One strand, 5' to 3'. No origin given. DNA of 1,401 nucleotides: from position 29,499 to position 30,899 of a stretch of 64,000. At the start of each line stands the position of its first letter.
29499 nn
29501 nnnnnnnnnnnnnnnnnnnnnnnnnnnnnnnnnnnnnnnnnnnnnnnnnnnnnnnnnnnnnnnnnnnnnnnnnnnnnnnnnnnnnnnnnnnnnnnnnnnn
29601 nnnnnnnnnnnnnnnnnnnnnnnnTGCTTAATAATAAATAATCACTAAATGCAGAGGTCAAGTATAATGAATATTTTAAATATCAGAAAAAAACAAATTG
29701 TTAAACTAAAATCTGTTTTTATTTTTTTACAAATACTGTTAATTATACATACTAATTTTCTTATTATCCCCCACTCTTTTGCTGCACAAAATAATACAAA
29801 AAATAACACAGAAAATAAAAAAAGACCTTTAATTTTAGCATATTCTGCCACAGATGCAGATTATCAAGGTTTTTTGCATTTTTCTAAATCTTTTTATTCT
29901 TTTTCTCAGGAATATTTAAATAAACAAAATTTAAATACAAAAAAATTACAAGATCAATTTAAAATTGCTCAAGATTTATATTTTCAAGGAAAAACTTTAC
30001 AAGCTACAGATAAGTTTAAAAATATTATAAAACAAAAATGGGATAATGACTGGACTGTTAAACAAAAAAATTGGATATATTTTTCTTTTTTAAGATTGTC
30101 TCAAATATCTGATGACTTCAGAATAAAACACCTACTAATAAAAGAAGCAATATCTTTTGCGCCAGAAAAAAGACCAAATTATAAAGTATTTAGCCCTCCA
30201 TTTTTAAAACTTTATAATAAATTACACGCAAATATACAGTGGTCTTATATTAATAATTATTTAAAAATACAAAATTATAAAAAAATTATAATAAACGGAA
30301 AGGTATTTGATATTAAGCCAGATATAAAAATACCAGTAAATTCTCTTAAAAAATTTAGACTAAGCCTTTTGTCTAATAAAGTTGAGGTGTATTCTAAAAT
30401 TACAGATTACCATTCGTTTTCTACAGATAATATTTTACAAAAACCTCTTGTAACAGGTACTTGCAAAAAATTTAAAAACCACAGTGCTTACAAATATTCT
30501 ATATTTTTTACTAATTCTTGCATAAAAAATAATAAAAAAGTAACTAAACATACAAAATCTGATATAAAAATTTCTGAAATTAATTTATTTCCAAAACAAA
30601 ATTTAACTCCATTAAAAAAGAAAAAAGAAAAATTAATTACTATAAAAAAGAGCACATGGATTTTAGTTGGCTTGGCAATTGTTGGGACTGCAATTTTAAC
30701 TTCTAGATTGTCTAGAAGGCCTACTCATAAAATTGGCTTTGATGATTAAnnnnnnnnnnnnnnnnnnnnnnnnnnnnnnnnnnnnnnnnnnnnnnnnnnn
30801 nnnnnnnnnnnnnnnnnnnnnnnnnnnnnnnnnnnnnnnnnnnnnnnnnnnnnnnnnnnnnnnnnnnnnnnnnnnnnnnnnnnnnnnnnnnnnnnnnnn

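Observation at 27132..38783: Atypical, split and apparently incomplete Tad/Flp-like pilus locus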

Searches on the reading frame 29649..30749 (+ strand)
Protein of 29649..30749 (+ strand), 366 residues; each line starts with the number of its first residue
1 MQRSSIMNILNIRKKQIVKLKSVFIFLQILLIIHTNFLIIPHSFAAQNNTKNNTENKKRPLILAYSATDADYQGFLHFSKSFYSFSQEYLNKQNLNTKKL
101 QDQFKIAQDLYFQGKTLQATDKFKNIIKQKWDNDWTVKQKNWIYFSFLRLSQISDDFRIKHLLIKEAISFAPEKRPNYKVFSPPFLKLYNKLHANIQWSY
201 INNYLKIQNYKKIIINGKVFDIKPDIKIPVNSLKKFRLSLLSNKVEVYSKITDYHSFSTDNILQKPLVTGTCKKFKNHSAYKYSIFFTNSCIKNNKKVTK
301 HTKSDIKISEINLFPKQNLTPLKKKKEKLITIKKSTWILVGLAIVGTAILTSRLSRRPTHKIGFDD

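Call 5: search_protein_families(library=pfam, max_evalue=0.1, proteins=[window:29649-30749:+])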
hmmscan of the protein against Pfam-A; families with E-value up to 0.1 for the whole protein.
window:29649-30749:+ (366 aa): 0 families

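Call 6: search_protein_families(library=ncbifam, max_evalue=0.1, proteins=[window:29649-30749:+])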
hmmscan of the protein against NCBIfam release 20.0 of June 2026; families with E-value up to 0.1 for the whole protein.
window:29649-30749:+ (366 aa): 0 families

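Call 28: find_homologous_proteins(query=window:29649-30749:+, max_evalue=0.01)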
Query window:29649-30749:+ (366 aa): 5 proteins with E <= 0.01 among 3813 candidates.
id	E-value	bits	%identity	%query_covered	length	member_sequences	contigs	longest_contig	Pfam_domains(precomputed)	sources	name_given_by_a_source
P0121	3.4e-226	768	99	98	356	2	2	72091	-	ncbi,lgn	-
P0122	1.1e-126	441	58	99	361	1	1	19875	-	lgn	-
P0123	8.7e-112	392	55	95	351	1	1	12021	-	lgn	-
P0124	2.3e-109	384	54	93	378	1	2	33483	-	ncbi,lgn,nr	ncbi:MAG: hypothetical protein HAW63_05200 [Bdellovibrionaceae bacterium]|nr:hypothetical protein [P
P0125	6.5e-98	346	52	94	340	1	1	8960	-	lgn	-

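Call 29: find_encoding_contigs(protein=P0122, flank=10000, max_places=2)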
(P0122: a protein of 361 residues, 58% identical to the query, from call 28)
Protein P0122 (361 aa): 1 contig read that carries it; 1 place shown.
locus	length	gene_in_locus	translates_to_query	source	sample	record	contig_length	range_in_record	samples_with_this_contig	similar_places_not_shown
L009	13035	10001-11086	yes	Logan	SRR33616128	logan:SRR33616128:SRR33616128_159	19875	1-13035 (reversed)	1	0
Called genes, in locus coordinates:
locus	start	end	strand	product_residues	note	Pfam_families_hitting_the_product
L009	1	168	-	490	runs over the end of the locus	PF08245:Mur_ligase_M, PF02875:Mur_ligase_C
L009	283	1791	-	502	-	PF01225:Mur_ligase (faint), PF08245:Mur_ligase_M, PF02875:Mur_ligase_C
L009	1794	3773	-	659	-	PF03717:PBP_dimer, PF00905:Transpeptidase, PF03793:PASTA (weak)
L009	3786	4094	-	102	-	-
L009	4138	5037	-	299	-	PF01795:Methyltransf_5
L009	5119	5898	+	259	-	-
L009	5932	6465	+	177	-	PF00156:Pribosyltran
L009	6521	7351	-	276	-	PF00763:THF_DHG_CYH, PF02882:THF_DHG_CYH_C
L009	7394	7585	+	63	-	-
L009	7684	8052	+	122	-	-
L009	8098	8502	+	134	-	-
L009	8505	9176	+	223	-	-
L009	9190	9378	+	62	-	-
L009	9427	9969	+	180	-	-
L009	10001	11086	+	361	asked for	-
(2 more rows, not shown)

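Call 30: find_encoding_contigs(protein=P0124, flank=10000, max_places=1)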
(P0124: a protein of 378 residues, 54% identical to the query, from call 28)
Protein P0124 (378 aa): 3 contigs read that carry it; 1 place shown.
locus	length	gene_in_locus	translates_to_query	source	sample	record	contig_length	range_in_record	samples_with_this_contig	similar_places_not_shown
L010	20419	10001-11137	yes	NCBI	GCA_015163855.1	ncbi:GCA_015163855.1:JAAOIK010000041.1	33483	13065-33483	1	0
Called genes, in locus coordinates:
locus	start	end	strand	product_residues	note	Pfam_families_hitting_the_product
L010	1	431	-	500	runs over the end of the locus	PF08245:Mur_ligase_M, PF02875:Mur_ligase_C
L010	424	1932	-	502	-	PF08245:Mur_ligase_M, PF02875:Mur_ligase_C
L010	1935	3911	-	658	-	PF03717:PBP_dimer, PF00905:Transpeptidase, PF03793:PASTA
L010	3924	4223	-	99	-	-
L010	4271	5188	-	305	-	PF01795:Methyltransf_5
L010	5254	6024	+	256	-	-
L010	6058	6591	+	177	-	PF00156:Pribosyltran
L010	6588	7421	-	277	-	PF00763:THF_DHG_CYH, PF02882:THF_DHG_CYH_C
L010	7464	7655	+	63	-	-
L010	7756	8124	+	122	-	-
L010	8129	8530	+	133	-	-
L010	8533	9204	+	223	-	-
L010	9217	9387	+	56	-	-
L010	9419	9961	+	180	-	-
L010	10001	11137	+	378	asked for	-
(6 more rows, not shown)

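Call 46: search_protein_families(library=pfam, alignment_id=A2, max_evalue=0.05)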
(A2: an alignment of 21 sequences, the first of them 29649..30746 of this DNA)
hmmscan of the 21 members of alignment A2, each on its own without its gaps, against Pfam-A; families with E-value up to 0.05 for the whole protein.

A. member 1, window:29649-30746:+ (366 aa): 0 families

B. families by the number of members that match (of 21 scanned): 2 families
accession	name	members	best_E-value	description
PF20453.3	DUF6707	1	0.0035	Family of unknown function (DUF6707)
PF02489.21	Herpes_glycop_H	1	0.032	Herpesvirus glycoprotein H main domain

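Call 50: search_solved_structures(query=A2, max_evalue=10)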
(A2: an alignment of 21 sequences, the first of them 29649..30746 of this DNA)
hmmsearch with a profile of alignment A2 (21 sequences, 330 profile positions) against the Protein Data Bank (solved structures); distinct sequences matched with E-value up to 10: 0.

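Call 61: find_homologous_proteins(query=A2, max_evalue=0.001)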
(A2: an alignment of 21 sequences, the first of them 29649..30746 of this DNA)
Query A2 (21 sequences) (366 aa, profile of the alignment): 8 proteins with E <= 0.001 among 8000 candidates.
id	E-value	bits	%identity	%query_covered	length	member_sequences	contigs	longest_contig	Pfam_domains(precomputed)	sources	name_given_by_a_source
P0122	8.1e-93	329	58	99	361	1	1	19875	-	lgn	-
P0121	1.8e-90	321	99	98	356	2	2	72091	-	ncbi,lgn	-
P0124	8.1e-90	319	54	93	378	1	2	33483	-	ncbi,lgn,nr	ncbi:MAG: hypothetical protein HAW63_05200 [Bdellovibrionaceae bacterium]|nr:hypothetical protein [P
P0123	1.0e-77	279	55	95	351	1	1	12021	-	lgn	-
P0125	1.8e-72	262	52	94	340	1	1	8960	-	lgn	-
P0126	4.5e-58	215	20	27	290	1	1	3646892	-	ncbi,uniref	ncbi:hypothetical protein [Bdellovibrio sp. HCB288]|uniref:hypothetical protein n=1 Tax=Bdellovibrio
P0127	5.0e-50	188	19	64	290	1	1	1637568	-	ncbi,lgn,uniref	ncbi:hypothetical protein [Bdellovibrio sp. GT3]|uniref:hypothetical protein n=1 Tax=Bdellovibrio sp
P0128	6.3e-40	155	19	64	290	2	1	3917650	-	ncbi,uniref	ncbi:hypothetical protein ACLSU7_14770 [Bdellovibrio sp. HCB185ZH]|uniref:hypothetical protein n=1 T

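Call 69: predict_structure(alignment_id=A4)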
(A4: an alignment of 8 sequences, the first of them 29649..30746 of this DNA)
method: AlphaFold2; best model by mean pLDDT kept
length: 366 residues; sequences in the alignment: 8
mean_pLDDT: 58.2   pTM: 0.44
mean pLDDT of the five models: 58.2, 56.2, 51.5, 51.1, 43.3
residues with pLDDT >= 90: 12; 70-90: 123; 50-70: 75; < 50: 156
segments of 3 or more residues with pLDDT < 50: 34-68, 71-83, 263-366
pLDDT, mean of each block of 10 residues (from residue 1): 51 56 68 48 32 34 40 45 53 67 78 77 71 62 81 84 86 84 91 81 69 78 72 81 65 79 48 39 39 37 33 32 32 38 45 35 34
secondary structure, 60 per line:
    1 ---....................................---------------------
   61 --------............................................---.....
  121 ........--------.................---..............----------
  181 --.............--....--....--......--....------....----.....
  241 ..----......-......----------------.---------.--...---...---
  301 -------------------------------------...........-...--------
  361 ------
elements in order: H4-39 H69-112 H116-128 H137-153 H157-170 H183-195 E198-201 H204-207 E210-215 E218-221 E228-231 E236-242 E247-252 H254-259 H338-348
